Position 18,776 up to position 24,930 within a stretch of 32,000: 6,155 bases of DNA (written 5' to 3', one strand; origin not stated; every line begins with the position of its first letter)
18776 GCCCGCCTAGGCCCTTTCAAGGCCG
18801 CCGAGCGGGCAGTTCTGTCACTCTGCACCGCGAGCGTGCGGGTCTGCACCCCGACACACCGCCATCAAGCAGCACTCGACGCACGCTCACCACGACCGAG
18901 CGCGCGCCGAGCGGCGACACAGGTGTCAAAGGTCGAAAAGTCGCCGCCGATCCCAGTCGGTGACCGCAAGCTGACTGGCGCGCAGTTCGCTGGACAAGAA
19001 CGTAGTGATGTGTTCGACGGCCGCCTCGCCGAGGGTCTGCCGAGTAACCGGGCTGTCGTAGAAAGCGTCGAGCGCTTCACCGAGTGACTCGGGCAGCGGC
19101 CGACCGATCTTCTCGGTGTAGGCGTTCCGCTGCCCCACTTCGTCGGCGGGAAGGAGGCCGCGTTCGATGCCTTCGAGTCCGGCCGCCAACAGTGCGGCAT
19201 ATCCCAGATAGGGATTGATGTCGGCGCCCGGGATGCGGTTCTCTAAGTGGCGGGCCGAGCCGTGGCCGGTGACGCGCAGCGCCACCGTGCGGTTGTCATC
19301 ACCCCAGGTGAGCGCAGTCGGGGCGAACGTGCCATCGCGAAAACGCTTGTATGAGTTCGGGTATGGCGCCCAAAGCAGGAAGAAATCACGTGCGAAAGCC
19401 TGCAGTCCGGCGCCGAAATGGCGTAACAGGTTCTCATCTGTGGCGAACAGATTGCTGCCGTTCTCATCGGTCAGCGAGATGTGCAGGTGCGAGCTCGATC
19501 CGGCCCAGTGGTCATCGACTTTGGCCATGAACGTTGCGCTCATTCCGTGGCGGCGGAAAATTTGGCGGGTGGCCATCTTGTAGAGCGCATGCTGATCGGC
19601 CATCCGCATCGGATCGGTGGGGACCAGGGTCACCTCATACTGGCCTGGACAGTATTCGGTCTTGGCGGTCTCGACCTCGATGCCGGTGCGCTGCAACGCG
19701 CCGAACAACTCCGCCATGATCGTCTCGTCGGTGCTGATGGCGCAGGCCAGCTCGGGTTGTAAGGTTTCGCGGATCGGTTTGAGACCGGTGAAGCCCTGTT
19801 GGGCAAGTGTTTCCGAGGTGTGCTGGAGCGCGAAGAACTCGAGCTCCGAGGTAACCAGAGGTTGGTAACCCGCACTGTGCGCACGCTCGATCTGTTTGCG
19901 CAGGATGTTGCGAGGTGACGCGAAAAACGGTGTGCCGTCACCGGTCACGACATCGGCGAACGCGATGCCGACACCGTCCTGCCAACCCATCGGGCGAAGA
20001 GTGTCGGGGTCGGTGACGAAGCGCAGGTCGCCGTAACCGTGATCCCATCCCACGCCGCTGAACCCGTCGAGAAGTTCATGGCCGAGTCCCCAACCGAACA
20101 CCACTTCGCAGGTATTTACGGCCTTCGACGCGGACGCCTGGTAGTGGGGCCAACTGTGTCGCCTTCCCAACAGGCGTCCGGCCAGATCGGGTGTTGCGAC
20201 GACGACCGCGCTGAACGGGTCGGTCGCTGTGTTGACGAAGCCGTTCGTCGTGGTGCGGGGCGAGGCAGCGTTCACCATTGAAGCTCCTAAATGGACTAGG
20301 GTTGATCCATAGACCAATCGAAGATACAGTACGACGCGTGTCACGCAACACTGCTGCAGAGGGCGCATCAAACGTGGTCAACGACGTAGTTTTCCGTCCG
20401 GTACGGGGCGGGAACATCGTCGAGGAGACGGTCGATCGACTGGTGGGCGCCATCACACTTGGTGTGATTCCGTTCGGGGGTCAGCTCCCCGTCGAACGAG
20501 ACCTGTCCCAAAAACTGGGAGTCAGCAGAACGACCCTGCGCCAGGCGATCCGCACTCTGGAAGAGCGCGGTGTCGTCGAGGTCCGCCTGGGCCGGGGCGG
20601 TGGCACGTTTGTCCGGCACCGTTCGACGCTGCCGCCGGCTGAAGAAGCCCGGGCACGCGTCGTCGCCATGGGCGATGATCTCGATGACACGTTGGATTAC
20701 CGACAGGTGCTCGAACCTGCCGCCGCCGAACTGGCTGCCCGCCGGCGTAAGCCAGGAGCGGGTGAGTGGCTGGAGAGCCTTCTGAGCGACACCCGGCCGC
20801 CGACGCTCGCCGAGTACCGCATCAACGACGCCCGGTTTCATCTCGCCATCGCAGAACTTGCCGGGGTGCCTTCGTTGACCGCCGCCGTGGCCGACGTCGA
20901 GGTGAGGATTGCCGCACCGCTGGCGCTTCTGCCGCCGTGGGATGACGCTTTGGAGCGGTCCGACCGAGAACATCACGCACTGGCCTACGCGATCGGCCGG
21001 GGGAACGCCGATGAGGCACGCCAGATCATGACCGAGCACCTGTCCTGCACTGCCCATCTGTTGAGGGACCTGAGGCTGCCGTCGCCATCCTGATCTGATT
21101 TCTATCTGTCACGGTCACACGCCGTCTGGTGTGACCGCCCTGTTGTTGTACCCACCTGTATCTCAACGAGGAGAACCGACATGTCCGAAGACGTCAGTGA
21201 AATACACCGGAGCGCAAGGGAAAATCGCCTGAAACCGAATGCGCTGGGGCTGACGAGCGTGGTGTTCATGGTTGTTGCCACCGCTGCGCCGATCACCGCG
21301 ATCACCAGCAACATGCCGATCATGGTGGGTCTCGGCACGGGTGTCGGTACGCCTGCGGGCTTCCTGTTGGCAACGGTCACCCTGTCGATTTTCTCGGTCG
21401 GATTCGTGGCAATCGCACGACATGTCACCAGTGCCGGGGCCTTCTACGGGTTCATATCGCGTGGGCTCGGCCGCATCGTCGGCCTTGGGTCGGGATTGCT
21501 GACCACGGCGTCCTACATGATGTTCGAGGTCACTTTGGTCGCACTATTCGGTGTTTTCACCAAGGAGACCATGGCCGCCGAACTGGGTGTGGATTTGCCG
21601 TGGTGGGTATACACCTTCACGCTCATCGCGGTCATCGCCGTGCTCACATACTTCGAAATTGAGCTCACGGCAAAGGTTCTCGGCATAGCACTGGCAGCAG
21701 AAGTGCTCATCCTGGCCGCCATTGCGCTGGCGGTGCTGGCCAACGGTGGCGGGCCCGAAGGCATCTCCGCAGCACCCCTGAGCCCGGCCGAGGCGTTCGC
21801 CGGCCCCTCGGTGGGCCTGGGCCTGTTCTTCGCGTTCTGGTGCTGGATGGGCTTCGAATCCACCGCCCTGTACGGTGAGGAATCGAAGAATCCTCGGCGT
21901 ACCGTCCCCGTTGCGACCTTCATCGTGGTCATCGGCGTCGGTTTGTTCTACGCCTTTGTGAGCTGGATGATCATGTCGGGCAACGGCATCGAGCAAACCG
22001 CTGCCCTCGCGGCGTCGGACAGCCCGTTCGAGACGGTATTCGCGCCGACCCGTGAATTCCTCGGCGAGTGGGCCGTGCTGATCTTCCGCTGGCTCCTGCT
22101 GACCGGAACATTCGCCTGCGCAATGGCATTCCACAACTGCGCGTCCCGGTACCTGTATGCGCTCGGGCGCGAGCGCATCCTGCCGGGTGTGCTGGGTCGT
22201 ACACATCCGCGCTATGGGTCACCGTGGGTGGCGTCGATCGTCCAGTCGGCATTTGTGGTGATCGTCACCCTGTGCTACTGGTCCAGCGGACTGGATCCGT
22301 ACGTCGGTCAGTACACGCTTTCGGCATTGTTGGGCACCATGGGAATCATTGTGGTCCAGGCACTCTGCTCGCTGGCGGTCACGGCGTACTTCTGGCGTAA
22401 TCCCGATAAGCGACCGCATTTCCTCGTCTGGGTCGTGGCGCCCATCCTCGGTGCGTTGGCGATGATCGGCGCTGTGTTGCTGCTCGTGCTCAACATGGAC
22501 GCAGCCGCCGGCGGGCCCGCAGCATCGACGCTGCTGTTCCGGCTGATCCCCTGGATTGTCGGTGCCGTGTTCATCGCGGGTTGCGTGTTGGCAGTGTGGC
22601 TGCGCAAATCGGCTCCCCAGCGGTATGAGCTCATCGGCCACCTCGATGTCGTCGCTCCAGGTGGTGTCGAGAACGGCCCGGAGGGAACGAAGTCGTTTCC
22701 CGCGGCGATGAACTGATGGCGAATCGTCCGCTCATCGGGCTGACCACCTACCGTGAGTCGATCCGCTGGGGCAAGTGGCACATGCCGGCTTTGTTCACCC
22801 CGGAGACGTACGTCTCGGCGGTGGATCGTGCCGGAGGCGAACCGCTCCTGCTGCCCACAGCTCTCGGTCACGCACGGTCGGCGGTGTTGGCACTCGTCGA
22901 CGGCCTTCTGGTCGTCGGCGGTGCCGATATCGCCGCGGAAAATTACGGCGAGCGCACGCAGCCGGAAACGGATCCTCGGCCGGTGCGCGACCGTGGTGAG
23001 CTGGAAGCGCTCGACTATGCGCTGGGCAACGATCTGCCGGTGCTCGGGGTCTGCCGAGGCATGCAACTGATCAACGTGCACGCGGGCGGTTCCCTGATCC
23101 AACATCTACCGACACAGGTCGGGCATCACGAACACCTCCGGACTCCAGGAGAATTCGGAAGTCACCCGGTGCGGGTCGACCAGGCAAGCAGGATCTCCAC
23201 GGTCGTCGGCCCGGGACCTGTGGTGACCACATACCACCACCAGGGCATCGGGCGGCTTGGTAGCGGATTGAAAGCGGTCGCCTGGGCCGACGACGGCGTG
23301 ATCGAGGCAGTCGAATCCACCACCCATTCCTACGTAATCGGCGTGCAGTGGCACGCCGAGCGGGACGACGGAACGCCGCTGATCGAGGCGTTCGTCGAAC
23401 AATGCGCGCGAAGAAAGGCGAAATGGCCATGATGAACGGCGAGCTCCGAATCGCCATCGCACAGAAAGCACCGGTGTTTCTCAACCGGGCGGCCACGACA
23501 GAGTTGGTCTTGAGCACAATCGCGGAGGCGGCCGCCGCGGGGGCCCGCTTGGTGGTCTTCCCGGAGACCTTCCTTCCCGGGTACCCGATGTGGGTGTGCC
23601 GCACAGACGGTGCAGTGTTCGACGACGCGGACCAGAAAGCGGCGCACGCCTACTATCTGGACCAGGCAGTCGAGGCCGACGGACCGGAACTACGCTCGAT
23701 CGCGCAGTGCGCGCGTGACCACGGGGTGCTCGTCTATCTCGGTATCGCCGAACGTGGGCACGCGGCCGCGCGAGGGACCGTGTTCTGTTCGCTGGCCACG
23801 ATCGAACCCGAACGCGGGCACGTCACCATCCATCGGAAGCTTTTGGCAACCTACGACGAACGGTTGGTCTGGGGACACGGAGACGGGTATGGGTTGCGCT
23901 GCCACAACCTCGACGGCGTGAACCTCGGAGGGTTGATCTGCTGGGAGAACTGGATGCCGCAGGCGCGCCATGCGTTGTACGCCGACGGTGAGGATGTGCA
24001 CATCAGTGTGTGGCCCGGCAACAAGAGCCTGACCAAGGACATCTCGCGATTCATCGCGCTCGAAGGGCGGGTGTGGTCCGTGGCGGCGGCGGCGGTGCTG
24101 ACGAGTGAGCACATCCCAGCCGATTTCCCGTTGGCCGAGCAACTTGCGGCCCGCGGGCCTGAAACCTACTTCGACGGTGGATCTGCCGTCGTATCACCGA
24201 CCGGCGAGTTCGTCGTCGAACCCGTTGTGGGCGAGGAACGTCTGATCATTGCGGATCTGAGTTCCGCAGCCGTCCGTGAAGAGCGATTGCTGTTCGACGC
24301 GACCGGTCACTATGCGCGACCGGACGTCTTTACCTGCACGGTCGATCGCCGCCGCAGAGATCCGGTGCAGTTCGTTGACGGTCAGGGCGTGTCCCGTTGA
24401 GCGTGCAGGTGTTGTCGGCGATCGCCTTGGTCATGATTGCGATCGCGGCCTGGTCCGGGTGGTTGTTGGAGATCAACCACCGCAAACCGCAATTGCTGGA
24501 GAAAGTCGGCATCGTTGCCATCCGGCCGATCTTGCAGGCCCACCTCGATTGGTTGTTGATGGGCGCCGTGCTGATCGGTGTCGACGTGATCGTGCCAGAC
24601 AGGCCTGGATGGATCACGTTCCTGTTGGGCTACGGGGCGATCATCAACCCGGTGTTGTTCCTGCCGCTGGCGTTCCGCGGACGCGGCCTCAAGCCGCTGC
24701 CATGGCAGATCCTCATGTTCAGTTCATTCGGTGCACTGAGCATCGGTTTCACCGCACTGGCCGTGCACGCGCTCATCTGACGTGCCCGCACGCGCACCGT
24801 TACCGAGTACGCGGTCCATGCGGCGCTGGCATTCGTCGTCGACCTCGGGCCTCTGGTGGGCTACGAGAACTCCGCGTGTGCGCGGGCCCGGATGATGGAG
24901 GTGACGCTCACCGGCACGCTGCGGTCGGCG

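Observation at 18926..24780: Puu-like gamma-glutamylation gene set in which a nitrilase replaces the oxidase/aldehyde dehydrogenase steps: candidate aminonitrile pathway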

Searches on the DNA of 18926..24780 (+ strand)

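Call 62: search_dna_similar(query=window:18926-24780:+, collection=plasmids, mode=distant, max_rows=10)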
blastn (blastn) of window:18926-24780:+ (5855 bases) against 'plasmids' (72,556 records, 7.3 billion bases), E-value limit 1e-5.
Records with a match: 31; places in all: 35; records where one place covers at least 80% of the query: 0.
Best place of each record, by identity: 60-80% 31.
By first word of the organism name: Streptomyces 7; Pseudomonas 7; Rhodococcus 3; Ensifer 3; Embleya 2; Gemmatirosa 1; Aminobacter 1; Nonomuraea 1; Shinella 1; Arthrobacter 1; and 4 more.
By predicted mobility (MOB-suite, as given by PLSDB): non-mobilizable 26; mobilizable 4; conjugative 1.
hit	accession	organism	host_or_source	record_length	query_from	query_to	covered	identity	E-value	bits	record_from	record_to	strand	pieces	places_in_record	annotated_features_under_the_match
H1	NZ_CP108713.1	Streptomyces sp. NBC_01001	-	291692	2301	3720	24%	65.6%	3e-80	309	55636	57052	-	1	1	APC family permease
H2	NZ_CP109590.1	Streptomyces sp. NBC_01361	-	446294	2301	3655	23%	65.5%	3e-80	309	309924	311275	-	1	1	APC family permease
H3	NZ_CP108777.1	Embleya sp. NBC_00896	-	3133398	2301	3254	16%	65.8%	5e-58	235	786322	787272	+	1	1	none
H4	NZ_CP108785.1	Embleya sp. NBC_00888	-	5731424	2332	3254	16%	65.0%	1e-40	178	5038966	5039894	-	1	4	none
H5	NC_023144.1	Rhodococcus pyridinivorans SB3094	-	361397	2334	3320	11%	67.8%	6e-31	214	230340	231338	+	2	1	APC family permease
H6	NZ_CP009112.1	Rhodococcus opacus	soil sample, Enrichment culture with ...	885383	2334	3247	10%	69.5%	3e-35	239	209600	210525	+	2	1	APC family permease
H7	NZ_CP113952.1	Rhodococcus sp. JS3073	culture,soil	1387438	2872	3257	7%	69.5%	3e-35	159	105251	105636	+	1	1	record has no annotation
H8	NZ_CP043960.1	Streptomyces tendae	microorganism,soil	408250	4906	5161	4%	69.0%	3e-16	98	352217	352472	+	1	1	carbon-nitrogen hydrolase family protein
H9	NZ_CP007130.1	Gemmatirosa kalamazoonensis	-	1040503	4872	5091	4%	69.4%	2e-11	81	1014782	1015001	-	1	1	record has no annotation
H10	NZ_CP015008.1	Aminobacter aminovorans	cell culture,soil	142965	234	444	4%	67.9%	5e-7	66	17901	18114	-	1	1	glutamine synthetase family protein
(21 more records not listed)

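Call 63: get_annotated_region(hit=H1, flank=6000)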
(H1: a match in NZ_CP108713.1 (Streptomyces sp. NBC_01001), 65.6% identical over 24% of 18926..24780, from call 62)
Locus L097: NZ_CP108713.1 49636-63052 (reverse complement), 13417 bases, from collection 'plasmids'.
description: Streptomyces sp. NBC_01001 plasmid unnamed2, complete sequence
organism: Streptomyces sp. NBC_01001 (NCBI taxid 2903713)
taxonomy: Bacteria; Actinomycetota; Actinomycetes; Kitasatosporales; Streptomycetaceae; Streptomyces; Streptomyces sp. NBC 01001
host: -; source: -; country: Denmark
typing (MOB-suite, as given by PLSDB): non-mobilizable
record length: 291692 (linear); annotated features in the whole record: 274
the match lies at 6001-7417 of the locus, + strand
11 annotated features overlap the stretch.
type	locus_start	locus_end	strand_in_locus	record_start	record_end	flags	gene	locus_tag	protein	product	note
CDS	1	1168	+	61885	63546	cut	-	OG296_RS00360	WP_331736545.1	ABC transporter substrate-binding protein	-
CDS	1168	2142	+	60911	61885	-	-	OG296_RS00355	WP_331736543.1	ABC transporter permease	GO:0055085 - transmembrane transport [Evidence IEA]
CDS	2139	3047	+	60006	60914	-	-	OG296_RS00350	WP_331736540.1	ABC transporter permease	-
CDS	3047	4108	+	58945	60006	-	-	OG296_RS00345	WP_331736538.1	ABC transporter ATP-binding protein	-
CDS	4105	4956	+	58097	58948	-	-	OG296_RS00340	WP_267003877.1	ATP-binding cassette domain-containing protein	-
CDS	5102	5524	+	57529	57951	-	-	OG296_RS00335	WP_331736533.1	alpha/beta fold hydrolase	-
CDS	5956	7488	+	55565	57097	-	-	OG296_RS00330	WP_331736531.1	APC family permease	-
CDS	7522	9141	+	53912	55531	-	-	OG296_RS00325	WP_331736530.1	NAD(P)/FAD-dependent oxidoreductase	-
CDS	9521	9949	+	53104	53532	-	-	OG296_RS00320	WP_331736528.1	serine hydrolase domain-containing protein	-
CDS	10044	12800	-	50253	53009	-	-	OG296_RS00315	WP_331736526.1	IPT/TIG domain-containing protein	-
CDS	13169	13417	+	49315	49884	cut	-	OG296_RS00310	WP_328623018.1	hypothetical protein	-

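Call 64: get_annotated_region(hit=H6, flank=6000)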
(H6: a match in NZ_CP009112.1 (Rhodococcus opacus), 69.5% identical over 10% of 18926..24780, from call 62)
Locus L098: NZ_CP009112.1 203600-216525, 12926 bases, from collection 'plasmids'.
description: Rhodococcus opacus strain 1CP plasmid pR1CP1, complete sequence
organism: Rhodococcus opacus (NCBI taxid 37919)
taxonomy: Bacteria; Actinomycetota; Actinomycetes; Mycobacteriales; Nocardiaceae; Rhodococcus; Rhodococcus opacus
host: -; source: soil sample, Enrichment culture with 4-chlorophenol and 2,4-dichlorophenol; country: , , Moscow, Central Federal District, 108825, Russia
typing (MOB-suite, as given by PLSDB): mobilizable; relaxase MOBP
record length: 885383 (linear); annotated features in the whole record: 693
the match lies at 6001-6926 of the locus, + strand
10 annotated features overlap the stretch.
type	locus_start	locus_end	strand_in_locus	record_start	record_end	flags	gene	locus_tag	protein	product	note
CDS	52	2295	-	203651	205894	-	-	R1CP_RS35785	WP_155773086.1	N,N-dimethylformamidase beta subunit family domain-containing protein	-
CDS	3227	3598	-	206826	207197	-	-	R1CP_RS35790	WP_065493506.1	gamma-glutamyl-gamma-aminobutyrate hydrolase family protein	-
CDS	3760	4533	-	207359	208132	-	-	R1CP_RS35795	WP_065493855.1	gamma-glutamyl-gamma-aminobutyrate hydrolase family protein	-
CDS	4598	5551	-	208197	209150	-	glsA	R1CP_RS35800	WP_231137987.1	glutaminase A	GO:0006541 - glutamine metabolic process [Evidence IEA]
CDS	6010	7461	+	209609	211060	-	-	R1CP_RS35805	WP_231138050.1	APC family permease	-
CDS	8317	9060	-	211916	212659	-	-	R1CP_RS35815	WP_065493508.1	FCD domain-containing protein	-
CDS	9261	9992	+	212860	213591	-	-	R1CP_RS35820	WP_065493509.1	SDR family oxidoreductase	-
CDS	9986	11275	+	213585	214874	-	-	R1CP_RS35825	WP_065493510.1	DUF1116 domain-containing protein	-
CDS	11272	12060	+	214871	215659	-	-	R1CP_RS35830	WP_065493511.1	SDR family oxidoreductase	-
CDS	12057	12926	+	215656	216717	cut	-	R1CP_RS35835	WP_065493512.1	hypothetical protein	-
